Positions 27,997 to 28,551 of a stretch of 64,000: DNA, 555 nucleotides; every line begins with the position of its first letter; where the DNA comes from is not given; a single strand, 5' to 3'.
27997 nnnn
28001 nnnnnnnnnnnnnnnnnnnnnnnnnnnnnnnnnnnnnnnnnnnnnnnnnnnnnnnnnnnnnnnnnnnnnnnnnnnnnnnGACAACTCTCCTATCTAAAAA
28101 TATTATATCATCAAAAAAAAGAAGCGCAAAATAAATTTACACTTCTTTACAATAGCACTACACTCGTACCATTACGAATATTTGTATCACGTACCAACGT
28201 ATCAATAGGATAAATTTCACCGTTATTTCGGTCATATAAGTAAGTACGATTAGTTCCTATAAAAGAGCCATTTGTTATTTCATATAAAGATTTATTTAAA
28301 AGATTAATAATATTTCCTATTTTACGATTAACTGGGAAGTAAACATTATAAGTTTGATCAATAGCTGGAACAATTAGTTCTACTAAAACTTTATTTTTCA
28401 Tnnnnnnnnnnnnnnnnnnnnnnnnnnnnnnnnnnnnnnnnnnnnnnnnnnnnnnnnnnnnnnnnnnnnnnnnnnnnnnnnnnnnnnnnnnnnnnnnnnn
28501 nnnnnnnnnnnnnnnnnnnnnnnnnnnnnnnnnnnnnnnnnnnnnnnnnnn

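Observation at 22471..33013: Non-canonical T7SSb-like locus: EssC and a YukD-like gene with WXG100 genes, but no recognisable EssB, EsaA or EssA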

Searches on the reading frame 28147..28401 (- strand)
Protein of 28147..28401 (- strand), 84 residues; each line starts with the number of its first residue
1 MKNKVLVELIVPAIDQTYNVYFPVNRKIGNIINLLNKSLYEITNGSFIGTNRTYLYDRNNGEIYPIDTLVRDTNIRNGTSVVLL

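Call 4: search_protein_families(library=pfam, proteins=[window:28147-28401:-], max_evalue=0.1)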
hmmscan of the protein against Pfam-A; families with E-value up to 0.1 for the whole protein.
window:28147-28401:- (84 aa): 0 families

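Call 5: search_protein_families(library=ncbifam, proteins=[window:28147-28401:-], max_evalue=0.1)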
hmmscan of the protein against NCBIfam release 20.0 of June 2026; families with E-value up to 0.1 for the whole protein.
window:28147-28401:- (84 aa): 0 families

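Call 27: search_solved_structures(query=A1, max_evalue=10, show_alignments=2)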
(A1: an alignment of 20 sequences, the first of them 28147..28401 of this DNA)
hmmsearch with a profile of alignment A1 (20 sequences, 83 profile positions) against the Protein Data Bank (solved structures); distinct sequences matched with E-value up to 10: 3.
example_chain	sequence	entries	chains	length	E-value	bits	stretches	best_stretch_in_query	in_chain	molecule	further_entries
6fwv_A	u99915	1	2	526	0.27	14.7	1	13-69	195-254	Collagen Adhesion protein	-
5toh_A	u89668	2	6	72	0.94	12.9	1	18-39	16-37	Polymerase cofactor VP35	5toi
2nbw_B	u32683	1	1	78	1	12.8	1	58-82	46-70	UV excision repair protein RAD23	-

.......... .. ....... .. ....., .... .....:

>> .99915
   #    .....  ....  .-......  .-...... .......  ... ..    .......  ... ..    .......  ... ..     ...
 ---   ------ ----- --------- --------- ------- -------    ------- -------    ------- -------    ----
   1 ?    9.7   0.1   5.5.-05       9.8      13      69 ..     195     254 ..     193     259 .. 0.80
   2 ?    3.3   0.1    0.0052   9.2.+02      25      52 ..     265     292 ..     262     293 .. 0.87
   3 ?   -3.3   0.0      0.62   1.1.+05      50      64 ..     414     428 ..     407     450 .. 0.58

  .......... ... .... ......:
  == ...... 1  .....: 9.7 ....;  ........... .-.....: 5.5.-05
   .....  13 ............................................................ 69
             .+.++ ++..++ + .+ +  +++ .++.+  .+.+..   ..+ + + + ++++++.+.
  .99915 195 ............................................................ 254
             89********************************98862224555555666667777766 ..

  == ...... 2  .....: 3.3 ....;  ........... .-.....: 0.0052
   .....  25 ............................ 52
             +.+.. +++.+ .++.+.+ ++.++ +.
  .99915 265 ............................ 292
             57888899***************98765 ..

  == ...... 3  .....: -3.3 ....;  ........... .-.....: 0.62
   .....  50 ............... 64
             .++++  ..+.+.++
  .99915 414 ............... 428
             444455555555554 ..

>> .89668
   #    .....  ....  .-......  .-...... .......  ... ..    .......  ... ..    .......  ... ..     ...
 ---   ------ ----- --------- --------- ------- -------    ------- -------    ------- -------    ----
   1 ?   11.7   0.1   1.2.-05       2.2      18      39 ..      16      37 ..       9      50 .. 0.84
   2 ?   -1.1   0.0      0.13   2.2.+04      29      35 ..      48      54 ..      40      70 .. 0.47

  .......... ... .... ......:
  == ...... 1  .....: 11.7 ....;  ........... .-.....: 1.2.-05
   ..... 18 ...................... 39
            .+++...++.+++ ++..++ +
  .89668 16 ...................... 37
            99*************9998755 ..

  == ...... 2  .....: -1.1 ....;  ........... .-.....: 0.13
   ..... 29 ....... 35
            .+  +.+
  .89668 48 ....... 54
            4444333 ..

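Call 28: search_protein_families(library=pfam, alignment_id=A1, max_evalue=1)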
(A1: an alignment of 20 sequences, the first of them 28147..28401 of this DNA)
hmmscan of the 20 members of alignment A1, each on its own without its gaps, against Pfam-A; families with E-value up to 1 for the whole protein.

A. member 1, window:28147-28401:- (84 aa): 0 families

B. families by the number of members that match (of 20 scanned): 10 families
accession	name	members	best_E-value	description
PF08817.16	YukD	8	0.00013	WXG100 protein secretion system (Wss), protein YukD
PF10790.15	DUF2604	2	0.033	Protein of Unknown function (DUF2604)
PF22425.1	ORF126-like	2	0.068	Hypothetical protein ORF126-like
PF23162.1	AEP_C962R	1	0.0051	C962R protein N-terminal AEP domain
PF25327.1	UBL_ZFAND1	1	0.03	ZFAND1-like ubiquitin-like domain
PF24185.1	DUF7413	1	0.034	Domain of unknown function (DUF7413)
PF08783.17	DWNN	1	0.058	DWNN domain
PF23465.1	DUF7131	1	0.068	Domain of unknown function (DUF7131)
PF21356.2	Vps27_GAT-like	1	0.086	Vacuolar protein sorting-associated protein 27, GAT-like domain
PF03671.20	Ufm1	1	0.19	Ubiquitin fold modifier 1 protein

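Call 50: find_homologous_proteins(query=window:28147-28401:-, max_evalue=0.001)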
Query window:28147-28401:- (84 aa): 43 proteins with E <= 0.001 among 43 candidates.
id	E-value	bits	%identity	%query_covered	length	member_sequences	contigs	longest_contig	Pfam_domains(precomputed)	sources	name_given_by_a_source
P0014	1.6e-46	173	100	100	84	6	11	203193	-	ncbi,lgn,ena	-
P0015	5.7e-40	152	85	100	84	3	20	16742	-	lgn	-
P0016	6.0e-38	146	80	100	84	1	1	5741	-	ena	-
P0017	2.8e-31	125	74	100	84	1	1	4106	-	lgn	-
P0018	3.4e-30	121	73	100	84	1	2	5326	-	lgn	-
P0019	4.4e-30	121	68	100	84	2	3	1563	-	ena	-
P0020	1.4e-29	119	71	100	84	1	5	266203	-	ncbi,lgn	-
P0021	2.5e-29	118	68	100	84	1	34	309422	-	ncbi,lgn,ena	-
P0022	4.9e-29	117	69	100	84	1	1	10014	-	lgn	-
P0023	5.5e-29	117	69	100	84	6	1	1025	-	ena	-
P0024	5.7e-29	117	68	100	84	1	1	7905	-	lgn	-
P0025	6.3e-29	117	69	100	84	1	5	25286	-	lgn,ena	-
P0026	8.6e-29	117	68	100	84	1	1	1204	-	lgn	-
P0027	1.7e-28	116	69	100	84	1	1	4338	-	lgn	-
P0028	6.1e-28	114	68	100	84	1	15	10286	-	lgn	-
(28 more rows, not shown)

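Call 58: predict_structure(alignment_id=A5)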
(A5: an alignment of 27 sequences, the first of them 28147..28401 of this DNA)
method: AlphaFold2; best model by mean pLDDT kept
length: 84 residues; sequences in the alignment: 27
mean_pLDDT: 93.1   pTM: 0.82
mean pLDDT of the five models: 93.1, 92.9, 92.0, 91.4, 91.1
residues with pLDDT >= 90: 72; 70-90: 10; 50-70: 2; < 50: 0
segments of 3 or more residues with pLDDT < 50: none
pLDDT, mean of each block of 10 residues (from residue 1): 89 95 97 95 86 91 96 96 96
secondary structure, 60 per line:
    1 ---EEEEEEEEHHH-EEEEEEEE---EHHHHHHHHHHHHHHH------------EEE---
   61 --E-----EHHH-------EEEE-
elements in order: E4-11 E16-23 H28-42 E55-57 E80-83
